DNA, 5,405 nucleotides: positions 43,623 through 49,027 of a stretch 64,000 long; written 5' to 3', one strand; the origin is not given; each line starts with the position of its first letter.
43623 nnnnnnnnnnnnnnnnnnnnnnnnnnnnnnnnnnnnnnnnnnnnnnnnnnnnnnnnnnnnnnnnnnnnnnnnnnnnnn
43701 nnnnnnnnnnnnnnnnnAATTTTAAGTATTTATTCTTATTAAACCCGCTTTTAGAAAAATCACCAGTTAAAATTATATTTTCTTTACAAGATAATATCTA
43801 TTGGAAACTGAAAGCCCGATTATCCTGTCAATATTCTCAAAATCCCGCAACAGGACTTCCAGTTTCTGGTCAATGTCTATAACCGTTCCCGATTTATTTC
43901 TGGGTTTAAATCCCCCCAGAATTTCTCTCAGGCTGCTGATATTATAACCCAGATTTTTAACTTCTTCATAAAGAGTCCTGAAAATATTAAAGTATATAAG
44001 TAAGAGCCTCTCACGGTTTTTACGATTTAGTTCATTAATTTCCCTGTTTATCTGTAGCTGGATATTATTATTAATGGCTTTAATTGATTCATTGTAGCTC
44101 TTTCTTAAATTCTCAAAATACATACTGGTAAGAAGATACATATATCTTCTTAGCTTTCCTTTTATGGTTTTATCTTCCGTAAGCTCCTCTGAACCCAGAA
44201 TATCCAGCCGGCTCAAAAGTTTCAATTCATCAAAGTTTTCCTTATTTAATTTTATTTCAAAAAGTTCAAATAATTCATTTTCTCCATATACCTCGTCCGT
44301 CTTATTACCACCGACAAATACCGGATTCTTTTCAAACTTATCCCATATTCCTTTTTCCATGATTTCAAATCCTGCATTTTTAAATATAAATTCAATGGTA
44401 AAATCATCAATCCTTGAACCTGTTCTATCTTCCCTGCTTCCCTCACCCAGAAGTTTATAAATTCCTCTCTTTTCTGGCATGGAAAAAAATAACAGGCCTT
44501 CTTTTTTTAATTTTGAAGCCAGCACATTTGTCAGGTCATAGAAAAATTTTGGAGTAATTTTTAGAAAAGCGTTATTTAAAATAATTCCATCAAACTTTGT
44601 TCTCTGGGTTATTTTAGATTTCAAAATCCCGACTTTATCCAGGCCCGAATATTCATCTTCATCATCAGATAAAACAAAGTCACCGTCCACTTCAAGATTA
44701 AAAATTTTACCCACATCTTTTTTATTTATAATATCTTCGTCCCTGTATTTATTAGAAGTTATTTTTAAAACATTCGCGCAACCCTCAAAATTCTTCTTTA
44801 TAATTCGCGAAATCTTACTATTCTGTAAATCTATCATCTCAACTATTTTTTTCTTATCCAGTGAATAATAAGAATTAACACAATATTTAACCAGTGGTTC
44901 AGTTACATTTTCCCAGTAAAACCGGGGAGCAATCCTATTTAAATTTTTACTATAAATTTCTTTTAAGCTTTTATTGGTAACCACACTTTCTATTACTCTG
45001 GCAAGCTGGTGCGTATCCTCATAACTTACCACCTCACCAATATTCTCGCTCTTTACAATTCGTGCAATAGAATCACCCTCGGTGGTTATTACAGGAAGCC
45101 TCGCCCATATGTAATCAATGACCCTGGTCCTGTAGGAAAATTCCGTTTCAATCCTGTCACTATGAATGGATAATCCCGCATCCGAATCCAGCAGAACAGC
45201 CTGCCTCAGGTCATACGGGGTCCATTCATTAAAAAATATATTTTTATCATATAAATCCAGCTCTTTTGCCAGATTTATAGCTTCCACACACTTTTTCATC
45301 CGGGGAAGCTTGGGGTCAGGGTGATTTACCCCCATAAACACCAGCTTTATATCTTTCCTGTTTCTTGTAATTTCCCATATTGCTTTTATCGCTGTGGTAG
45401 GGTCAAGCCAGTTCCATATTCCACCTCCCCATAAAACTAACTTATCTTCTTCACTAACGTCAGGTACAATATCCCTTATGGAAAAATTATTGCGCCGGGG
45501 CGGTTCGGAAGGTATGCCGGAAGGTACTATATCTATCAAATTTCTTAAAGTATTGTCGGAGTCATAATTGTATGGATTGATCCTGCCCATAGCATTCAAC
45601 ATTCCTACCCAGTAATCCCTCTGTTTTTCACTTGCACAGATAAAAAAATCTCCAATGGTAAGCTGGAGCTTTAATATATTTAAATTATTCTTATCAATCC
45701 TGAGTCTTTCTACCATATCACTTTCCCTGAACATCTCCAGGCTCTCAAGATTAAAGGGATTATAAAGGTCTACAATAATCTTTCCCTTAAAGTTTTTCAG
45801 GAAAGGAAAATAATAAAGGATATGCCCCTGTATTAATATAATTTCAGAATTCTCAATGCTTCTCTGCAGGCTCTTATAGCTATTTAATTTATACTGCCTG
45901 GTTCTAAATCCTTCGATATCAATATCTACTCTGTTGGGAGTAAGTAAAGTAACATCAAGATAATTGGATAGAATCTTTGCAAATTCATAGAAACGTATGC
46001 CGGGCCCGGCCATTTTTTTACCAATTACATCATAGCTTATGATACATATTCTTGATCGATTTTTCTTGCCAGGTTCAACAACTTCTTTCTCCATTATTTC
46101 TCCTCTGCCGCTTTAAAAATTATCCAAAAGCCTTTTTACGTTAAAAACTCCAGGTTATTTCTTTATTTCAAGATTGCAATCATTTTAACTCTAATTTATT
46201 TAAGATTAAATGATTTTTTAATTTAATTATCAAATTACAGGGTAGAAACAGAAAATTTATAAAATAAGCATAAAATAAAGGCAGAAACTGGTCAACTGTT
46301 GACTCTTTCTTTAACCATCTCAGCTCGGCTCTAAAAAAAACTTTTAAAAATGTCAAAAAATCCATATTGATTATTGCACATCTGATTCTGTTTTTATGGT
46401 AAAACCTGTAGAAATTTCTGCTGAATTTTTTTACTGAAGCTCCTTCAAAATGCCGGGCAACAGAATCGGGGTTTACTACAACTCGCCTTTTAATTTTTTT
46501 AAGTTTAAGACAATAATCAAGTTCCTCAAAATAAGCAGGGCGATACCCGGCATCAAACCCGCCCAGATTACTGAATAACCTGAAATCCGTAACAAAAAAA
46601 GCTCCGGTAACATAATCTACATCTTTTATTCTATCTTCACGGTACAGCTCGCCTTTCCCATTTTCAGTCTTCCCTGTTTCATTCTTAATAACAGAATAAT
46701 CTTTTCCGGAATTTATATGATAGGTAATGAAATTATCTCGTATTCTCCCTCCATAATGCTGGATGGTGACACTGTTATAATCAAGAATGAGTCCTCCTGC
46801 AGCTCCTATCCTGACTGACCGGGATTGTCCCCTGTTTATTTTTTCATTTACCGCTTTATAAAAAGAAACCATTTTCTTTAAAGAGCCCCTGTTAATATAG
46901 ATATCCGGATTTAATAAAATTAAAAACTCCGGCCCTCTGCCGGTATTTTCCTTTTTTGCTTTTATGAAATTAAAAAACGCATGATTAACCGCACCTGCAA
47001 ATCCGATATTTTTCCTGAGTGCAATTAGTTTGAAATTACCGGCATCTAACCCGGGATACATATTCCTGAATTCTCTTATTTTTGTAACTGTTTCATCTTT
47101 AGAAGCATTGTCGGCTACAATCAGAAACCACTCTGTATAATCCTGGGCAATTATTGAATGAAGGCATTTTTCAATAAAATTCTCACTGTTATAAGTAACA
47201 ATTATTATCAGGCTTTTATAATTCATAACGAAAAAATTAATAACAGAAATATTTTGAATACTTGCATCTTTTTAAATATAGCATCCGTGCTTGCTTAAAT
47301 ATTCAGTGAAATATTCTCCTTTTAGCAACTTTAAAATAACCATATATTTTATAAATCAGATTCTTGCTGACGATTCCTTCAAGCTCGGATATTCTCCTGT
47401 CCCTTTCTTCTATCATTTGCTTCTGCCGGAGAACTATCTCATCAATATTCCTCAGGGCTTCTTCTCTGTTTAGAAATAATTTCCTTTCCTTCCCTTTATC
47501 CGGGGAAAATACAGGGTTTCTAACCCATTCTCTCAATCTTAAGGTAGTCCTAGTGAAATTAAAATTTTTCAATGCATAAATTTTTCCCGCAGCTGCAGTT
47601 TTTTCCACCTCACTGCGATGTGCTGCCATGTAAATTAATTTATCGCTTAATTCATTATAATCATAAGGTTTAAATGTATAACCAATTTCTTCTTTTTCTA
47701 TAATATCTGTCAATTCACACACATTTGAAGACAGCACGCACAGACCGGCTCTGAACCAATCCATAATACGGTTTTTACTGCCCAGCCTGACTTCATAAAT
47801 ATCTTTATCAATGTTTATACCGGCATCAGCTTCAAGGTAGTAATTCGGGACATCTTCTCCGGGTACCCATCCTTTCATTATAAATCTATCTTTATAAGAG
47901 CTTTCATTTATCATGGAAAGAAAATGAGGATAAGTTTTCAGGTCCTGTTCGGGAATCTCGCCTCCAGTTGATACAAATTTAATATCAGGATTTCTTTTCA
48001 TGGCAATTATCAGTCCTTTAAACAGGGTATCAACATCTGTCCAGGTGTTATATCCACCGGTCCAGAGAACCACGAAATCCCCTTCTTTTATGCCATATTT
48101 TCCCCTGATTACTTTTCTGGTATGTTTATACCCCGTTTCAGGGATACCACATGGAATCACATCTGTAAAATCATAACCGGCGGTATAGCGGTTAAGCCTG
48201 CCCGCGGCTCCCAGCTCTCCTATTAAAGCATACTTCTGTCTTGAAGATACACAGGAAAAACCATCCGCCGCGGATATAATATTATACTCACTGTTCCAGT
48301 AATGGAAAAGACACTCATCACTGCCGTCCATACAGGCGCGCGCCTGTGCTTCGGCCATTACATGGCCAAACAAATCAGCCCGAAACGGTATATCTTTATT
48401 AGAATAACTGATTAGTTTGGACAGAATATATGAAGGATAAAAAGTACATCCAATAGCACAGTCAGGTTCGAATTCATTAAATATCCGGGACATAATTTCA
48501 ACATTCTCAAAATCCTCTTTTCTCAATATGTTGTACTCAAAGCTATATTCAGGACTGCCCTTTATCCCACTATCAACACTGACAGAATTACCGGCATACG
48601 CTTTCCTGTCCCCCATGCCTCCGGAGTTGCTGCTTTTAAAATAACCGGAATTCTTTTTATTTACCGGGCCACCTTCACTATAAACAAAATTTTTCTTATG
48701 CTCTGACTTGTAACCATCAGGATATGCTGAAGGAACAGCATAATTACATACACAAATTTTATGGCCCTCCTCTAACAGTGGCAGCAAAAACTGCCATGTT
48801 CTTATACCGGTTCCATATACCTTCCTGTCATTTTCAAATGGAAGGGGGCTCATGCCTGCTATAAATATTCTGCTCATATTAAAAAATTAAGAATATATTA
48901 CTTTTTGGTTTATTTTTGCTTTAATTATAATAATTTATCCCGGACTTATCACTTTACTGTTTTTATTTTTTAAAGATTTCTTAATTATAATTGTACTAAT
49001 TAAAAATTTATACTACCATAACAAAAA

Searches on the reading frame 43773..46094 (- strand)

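Call 8: search_protein_families(library=pfam, proteins=[window:43773-46094:-], max_evalue=0.001)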
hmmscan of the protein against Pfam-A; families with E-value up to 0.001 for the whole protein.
window:43773-46094:- (773 aa): 2 families
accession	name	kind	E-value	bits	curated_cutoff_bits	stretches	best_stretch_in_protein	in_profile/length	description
PF00534.26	Glycos_transf_1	-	9.1e-06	25.8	26.4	1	226-384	24-168/172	Glycosyl transferases group 1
PF13692.12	Glyco_trans_1_4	-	0.00052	20.7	27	1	223-374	7-142/142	Glycosyl transferases group 1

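Call 69: search_protein_families(library=ncbifam, proteins=[window:43773-46094:-], max_evalue=0.01)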
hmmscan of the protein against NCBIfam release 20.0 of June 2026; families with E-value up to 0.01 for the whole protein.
window:43773-46094:- (773 aa): 1 family
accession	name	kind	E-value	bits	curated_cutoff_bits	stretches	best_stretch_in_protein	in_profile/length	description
NF012028.0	PRK15484.1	subfamily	1.1e-05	24.7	618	1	184-401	160-371/380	lipopolysaccharide N-acetylglucosaminyltransferase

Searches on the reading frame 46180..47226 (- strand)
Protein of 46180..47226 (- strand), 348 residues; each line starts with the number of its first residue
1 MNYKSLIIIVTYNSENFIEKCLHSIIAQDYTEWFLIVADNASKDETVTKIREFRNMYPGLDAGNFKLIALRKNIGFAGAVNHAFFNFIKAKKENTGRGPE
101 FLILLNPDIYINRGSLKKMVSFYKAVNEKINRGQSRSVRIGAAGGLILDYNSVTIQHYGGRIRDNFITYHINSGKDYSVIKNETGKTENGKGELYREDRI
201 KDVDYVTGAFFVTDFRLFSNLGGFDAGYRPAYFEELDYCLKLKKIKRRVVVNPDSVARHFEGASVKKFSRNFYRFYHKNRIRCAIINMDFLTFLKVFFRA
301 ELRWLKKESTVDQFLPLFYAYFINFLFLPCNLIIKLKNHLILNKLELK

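Call 8: search_protein_families(library=pfam, proteins=[window:46180-47226:-], max_evalue=0.001)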
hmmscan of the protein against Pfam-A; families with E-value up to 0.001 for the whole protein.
window:46180-47226:- (348 aa): 2 families
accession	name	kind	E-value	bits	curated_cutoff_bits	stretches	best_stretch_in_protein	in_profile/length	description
PF00535.33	Glycos_transf_2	-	5.2e-19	69.2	23.3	1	7-126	2-106/168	Glycosyl transferase family 2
PF13641.12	Glyco_tranf_2_3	-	1.3e-10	42.1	27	1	7-81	5-76/230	Glycosyltransferase like family 2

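Call 69: search_protein_families(library=ncbifam, proteins=[window:46180-47226:-], max_evalue=0.01)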
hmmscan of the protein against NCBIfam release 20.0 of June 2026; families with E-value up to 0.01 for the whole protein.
window:46180-47226:- (348 aa): 16 families
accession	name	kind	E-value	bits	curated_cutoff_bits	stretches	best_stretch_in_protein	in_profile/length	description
NF053739.1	GlytfEpsEBac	equivalog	9e-11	41.3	450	1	6-84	4-78/265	glycosyltransferase EpsE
NF047683.1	TeichurnBiosyTuaG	equivalog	1.4e-09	38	400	1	7-84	10-82/252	teichuronic acid biosynthesis protein TuaG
TIGR03111.1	glyc2_xrt_Gpos1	hypoth_equivalog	1e-07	31.1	363.95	1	7-121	53-154/439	TIGR03111 family XrtG-associated glycosyltransferase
NF007482.0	PRK10073.1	equivalog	2.5e-07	30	423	1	7-60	10-63/334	glycosyltransferase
NF050050.1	ProtGlycPglI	equivalog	1.3e-06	28.1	500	1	7-54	6-53/306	GalNAc(5)-diNAcBac-PP-undecaprenol beta-1,3-glucosyltransferase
TIGR03937.1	PgaC_IcaA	equivalog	1.8e-06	27.2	422.3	1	7-84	49-121/407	poly-beta-1,6-N-acetyl-D-glucosamine synthase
TIGR03965.1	mycofact_glyco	equivalog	2.2e-06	26.8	280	1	202-269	225-290/467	mycofactocin biosynthesis glycosyltransferase MftF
NF038299.1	EPS_HpsN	equivalog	4.3e-06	25.9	425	1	7-48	5-46/317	hormogonium polysaccharide biosynthesis glycosyltransferase HpsN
NF041875.1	EPS_EpsD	equivalog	1.7e-05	24.4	370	0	7-54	3-52/325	exopolysaccharide biosynthesis glycosyltransferase EpsD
NF038302.1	EPS_HpsE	equivalog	2.6e-05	23.4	300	1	7-58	5-59/307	hormogonium polysaccharide biosynthesis glycosyltransferase HpsE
TIGR04283.1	glyco_like_mftF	equivalog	7e-05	22.5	182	1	7-53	3-49/221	TIGR04283 family arsenosugar biosynthesis glycosyltransferase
TIGR03469.1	HpnB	hypoth_equivalog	9.2e-05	21.6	379.25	1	7-124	48-161/386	hopene-associated glycosyltransferase HpnB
TIGR04242.1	nodulat_NodC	equivalog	0.0022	17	550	1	7-77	52-120/395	chitooligosaccharide synthase NodC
TIGR04195.1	S_glycosyl_SunS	equivalog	0.0027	16.6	350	1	9-51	63-102/421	SunS family peptide S-glycosyltransferase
NF045692.1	OglycostaseCruG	equivalog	0.0062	15.5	600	1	7-58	45-96/386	2'-O-glycosyltransferase CruG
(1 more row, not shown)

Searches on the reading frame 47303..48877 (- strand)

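Call 8: search_protein_families(library=pfam, proteins=[window:47303-48877:-], max_evalue=0.001)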
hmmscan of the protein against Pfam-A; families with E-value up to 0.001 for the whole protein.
window:47303-48877:- (524 aa): 3 families
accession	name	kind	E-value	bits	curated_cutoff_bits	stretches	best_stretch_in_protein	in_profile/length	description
PF13692.12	Glyco_trans_1_4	-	2.2e-09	38.1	27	1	269-418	3-140/142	Glycosyl transferases group 1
PF00534.26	Glycos_transf_1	-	7.9e-09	35.7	26.4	1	255-428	3-166/172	Glycosyl transferases group 1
PF13524.12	Glyco_trans_1_2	-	8.3e-07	29.5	25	1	291-441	7-135/144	Glycosyl transferase-like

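Call 9: search_protein_families(library=ncbifam, proteins=[window:47303-48877:-], max_evalue=0.1)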
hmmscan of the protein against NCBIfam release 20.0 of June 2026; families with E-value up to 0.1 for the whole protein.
window:47303-48877:- (524 aa): 8 families
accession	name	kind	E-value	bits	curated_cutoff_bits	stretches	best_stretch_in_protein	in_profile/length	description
TIGR04063.1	stp3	hypoth_equivalog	1.7e-09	37.1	442.05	1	255-448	202-388/397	TIGR04063 family PEP-CTERM/XrtA system glycosyltransferase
NF038295.1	EPS_HpsP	equivalog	5.3e-07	29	550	1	240-442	180-374/388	hormogonium polysaccharide biosynthesis glycosyltransferase HpsP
NF012028.0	PRK15484.1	subfamily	2e-05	23.8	618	1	239-453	164-376/380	lipopolysaccharide N-acetylglucosaminyltransferase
NF038298.1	EPS_HpsO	equivalog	8.7e-05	21.5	575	1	189-439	121-371/388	hormogonium polysaccharide biosynthesis glycosyltransferase HpsO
TIGR04047.1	MSMEG_0565_glyc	hypoth_equivalog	0.0025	17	259.85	1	254-432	181-352/373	MSMEG_0565 family glycosyltransferase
TIGR03088.1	stp2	hypoth_equivalog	0.0034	16.5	409.05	1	366-445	284-363/374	TIGR03088 family PEP-CTERM/XrtA system glycosyltransferase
TIGR03999.1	thiol_BshA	equivalog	0.038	12.9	273.7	1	377-443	295-361/375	N-acetyl-alpha-D-glucosaminyl L-malate synthase BshA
NF049988.1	MGlcDAGSynMgs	equivalog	0.043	13.2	400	1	253-355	199-295/398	alpha-monoglucosyldiacylglycerol synthase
